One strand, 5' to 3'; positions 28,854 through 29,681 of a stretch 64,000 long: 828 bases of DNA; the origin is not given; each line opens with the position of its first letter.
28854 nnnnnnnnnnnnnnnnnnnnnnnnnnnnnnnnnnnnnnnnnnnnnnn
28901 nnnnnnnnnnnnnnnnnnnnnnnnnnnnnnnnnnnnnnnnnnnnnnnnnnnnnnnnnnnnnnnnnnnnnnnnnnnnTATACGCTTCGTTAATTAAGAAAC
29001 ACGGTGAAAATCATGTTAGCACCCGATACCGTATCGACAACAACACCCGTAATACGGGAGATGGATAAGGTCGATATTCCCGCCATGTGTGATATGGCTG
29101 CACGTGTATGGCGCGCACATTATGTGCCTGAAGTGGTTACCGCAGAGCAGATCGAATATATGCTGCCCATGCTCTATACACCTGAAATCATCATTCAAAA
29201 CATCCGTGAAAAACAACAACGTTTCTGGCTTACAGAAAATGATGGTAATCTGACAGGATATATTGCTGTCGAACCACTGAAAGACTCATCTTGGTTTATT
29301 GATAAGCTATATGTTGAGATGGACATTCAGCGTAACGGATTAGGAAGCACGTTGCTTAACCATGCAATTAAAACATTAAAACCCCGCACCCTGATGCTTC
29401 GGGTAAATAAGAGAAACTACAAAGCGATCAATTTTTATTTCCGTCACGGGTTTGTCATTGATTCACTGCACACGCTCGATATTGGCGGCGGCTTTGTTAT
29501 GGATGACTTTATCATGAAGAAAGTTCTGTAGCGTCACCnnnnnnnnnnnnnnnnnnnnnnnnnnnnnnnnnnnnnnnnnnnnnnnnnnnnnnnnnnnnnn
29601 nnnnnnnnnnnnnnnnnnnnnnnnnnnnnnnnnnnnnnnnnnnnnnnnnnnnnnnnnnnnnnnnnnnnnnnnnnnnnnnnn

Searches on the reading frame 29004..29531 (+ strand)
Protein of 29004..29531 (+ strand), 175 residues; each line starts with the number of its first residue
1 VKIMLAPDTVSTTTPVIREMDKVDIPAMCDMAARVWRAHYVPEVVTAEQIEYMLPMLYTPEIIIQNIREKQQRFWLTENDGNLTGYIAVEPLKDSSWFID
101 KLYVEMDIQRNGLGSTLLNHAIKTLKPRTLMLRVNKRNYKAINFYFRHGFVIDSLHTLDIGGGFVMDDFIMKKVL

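Call 52: search_protein_families(library=pfam, proteins=[window:29004-29531:+], max_evalue=0.00001)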
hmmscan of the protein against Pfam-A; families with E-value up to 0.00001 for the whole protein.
window:29004-29531:+ (175 aa): 4 families
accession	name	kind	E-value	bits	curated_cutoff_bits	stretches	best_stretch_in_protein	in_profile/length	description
PF00583.31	Acetyltransf_1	-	4.8e-15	56.3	20.7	1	61-150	23-116/116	Acetyltransferase (GNAT) family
PF13508.13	Acetyltransf_7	-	4.9e-13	49.7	27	1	71-151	2-83/84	Acetyltransferase (GNAT) domain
PF13673.13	Acetyltransf_10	-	2.3e-11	44.2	23.6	1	46-151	6-108/128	Acetyltransferase (GNAT) domain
PF13420.13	Acetyltransf_4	-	9.4e-06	26.2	24.3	0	51-151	28-135/155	Acetyltransferase (GNAT) domain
